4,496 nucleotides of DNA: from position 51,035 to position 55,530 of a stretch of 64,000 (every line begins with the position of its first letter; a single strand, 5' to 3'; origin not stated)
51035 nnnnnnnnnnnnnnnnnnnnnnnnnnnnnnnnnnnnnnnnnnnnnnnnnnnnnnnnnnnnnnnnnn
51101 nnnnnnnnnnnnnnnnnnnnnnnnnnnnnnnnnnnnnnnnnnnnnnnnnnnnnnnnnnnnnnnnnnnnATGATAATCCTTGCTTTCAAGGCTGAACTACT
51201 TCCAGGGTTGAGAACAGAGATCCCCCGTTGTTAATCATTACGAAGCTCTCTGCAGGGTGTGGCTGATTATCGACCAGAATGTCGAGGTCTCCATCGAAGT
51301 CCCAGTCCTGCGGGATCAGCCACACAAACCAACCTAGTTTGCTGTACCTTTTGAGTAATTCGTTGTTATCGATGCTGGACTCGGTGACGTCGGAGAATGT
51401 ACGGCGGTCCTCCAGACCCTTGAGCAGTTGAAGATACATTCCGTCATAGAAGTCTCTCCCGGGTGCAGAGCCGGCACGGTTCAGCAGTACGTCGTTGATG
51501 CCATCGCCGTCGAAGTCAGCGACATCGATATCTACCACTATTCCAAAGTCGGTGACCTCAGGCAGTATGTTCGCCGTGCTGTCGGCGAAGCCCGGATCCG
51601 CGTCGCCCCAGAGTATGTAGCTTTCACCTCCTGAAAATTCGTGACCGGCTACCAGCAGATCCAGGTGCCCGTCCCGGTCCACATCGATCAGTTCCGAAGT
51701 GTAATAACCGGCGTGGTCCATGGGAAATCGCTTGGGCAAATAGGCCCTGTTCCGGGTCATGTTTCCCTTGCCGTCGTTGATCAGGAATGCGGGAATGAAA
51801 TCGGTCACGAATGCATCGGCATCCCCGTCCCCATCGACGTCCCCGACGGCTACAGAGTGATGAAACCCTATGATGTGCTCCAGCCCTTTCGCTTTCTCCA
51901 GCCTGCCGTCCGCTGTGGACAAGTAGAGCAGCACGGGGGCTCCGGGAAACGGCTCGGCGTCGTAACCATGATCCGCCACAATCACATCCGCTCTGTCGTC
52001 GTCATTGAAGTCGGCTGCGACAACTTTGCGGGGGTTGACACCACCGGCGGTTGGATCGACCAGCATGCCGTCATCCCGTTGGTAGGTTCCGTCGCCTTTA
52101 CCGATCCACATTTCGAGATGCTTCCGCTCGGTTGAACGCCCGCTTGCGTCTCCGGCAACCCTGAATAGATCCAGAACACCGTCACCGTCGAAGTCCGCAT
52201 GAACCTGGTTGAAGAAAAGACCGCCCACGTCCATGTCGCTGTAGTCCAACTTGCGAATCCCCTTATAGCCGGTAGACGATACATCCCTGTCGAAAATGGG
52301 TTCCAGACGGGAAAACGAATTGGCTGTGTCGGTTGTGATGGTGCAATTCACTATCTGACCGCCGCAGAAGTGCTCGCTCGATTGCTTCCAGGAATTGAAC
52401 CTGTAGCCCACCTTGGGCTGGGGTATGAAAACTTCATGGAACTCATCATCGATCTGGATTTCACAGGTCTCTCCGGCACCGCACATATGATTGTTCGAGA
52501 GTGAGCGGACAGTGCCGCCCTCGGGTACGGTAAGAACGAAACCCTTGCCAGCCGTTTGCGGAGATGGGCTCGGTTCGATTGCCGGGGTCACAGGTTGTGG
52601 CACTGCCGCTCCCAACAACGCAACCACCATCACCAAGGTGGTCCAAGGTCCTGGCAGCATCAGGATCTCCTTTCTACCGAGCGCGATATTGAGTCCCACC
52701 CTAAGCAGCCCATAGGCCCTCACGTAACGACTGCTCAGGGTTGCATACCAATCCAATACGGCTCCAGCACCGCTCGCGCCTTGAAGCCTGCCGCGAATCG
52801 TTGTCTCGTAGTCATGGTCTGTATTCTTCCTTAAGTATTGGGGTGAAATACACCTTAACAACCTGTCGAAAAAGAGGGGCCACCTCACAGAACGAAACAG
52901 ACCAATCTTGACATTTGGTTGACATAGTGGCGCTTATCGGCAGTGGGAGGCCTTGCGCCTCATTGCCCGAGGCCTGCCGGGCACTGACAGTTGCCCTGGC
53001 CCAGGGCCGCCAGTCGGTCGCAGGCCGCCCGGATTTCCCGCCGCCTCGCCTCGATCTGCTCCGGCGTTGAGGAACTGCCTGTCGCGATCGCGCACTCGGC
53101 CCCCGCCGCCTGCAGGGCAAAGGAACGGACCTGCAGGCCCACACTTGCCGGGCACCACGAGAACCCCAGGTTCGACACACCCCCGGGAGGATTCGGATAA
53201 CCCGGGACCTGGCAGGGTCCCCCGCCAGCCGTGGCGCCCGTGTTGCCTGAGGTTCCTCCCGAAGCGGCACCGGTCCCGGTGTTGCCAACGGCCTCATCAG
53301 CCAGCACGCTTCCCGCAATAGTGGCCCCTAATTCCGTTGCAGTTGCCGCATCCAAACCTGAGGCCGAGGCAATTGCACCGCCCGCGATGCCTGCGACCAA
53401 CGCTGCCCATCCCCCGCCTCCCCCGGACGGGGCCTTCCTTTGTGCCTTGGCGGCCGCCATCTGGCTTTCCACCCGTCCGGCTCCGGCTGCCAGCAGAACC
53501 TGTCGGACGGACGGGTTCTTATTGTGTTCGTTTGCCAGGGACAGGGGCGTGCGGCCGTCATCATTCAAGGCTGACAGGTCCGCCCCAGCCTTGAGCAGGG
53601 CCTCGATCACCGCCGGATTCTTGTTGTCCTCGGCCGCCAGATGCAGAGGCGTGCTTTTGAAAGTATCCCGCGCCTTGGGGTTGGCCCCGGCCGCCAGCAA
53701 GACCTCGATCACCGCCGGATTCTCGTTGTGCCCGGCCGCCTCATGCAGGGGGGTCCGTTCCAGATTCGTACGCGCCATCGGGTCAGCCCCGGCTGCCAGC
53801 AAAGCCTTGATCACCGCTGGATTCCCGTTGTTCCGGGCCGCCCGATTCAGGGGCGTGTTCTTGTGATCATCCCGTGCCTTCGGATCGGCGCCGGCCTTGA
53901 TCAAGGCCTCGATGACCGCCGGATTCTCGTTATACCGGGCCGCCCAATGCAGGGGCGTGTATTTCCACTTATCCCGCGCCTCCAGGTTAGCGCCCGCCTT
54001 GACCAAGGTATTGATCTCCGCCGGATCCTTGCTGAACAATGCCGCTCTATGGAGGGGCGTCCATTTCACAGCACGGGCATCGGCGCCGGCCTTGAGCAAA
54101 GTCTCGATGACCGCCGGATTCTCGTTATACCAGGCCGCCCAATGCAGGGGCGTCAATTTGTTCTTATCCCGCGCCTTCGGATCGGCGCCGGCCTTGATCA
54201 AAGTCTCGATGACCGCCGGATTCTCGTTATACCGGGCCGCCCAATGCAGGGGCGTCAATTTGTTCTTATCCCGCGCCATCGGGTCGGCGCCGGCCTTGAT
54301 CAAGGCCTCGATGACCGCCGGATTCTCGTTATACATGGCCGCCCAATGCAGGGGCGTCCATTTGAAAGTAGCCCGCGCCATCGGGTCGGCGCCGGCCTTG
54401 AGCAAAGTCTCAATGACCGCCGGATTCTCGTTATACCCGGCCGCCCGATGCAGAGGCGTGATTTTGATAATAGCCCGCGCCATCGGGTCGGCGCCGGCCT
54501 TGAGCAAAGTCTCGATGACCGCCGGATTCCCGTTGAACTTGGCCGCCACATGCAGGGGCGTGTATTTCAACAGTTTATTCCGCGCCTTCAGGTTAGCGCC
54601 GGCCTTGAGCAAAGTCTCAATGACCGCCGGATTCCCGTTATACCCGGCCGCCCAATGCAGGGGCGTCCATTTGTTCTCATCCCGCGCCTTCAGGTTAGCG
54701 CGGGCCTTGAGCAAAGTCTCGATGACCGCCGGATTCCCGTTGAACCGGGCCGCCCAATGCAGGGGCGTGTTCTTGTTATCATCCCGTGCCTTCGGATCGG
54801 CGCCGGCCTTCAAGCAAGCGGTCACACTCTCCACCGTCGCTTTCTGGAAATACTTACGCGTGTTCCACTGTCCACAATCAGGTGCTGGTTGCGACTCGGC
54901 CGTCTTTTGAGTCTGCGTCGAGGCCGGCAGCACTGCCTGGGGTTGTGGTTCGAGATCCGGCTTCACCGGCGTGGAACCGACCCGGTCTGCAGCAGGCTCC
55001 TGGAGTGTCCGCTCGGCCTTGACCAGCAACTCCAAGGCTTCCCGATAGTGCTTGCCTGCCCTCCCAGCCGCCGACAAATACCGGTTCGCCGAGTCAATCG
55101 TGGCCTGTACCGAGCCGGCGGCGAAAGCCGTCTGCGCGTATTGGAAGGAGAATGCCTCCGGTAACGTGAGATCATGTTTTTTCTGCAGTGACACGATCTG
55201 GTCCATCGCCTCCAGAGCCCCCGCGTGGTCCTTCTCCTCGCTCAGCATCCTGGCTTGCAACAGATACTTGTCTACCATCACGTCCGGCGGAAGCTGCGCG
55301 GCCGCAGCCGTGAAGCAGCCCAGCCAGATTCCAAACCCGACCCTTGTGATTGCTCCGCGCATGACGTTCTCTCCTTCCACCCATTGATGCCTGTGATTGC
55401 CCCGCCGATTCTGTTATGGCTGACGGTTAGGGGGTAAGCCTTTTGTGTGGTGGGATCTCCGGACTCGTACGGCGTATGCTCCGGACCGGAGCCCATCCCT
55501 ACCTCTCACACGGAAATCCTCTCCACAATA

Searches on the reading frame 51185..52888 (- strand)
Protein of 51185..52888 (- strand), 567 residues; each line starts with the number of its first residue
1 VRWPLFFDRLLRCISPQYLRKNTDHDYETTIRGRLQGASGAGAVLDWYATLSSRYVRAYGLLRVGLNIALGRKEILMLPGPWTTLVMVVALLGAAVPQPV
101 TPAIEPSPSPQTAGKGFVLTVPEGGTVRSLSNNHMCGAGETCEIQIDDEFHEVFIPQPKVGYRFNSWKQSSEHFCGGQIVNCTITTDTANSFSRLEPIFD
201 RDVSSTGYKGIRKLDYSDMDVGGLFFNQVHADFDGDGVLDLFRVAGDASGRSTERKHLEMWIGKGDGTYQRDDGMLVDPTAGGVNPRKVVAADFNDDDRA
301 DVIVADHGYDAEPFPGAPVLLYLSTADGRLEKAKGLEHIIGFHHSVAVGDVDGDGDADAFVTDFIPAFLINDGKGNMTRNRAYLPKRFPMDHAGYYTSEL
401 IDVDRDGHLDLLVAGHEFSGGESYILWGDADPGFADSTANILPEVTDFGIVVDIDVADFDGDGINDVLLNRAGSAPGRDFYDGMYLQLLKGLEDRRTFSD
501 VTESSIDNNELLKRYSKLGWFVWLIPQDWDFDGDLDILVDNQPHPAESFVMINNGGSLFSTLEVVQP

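Call 24: search_protein_families(library=pfam, proteins=[window:51185-52888:-], max_evalue=0.001)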
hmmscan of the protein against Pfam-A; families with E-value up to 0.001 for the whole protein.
window:51185-52888:- (567 aa): 2 families
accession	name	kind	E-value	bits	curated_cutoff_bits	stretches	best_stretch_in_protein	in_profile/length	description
PF13517.12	FG-GAP_3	-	4.8e-25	88.4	26.9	3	402-468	1-60/61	FG-GAP-like repeat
PF01839.29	FG-GAP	-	3.4e-07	30.4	22.1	0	345-358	4-17/37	FG-GAP repeat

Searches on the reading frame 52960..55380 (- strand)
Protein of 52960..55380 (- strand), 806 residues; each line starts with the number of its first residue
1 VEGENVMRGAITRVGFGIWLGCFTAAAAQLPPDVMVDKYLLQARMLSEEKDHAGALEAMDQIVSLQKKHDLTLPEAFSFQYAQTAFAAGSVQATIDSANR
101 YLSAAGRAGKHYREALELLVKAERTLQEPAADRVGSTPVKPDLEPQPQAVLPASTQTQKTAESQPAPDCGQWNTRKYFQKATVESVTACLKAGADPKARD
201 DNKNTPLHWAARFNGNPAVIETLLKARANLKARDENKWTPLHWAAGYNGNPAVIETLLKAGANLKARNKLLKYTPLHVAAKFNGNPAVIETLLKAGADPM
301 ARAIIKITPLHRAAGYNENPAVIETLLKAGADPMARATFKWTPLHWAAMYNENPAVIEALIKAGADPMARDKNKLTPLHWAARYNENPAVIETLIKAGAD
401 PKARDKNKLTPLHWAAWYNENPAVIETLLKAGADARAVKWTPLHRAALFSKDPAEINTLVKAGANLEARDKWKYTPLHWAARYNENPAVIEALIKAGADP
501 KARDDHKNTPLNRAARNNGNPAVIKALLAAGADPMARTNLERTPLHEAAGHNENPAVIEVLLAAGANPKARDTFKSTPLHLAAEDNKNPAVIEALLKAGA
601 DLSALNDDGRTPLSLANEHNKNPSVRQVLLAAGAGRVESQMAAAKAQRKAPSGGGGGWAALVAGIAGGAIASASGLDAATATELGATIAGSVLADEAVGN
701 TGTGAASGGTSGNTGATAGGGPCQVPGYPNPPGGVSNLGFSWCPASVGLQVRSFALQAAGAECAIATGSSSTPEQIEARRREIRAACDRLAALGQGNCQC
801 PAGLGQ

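Call 24: search_protein_families(library=pfam, proteins=[window:52960-55380:-], max_evalue=0.001)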
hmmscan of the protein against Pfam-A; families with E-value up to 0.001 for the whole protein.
window:52960-55380:- (806 aa): 7 families
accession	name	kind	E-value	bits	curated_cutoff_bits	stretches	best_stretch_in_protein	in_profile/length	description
PF00023.36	Ank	-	1.1e-91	295.8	21.1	11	236-269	1-33/33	Ankyrin repeat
PF12796.13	Ank_2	-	4.7e-84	277.5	27.3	6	344-435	1-86/90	Ankyrin repeats (3 copies)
PF13606.12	Ank_3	-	1.2e-58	187.7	22.3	2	340-367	2-28/30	Ankyrin repeat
PF13637.12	Ank_4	-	5.5e-57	188.9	22.7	9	344-395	1-50/50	Ankyrin repeats (many copies)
PF13857.12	Ank_5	-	7.7e-53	176.3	27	7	561-616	1-56/56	Ankyrin repeats (many copies)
PF24521.3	Ank_KRIT1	-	1e-10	41.9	80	0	514-589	52-132/149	KRIT1 ankyrin-repeats domain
PF13653.12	GDPD_2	-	1.5e-07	32.1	27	0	341-366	5-22/30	Glycerophosphoryl diester phosphodiesterase family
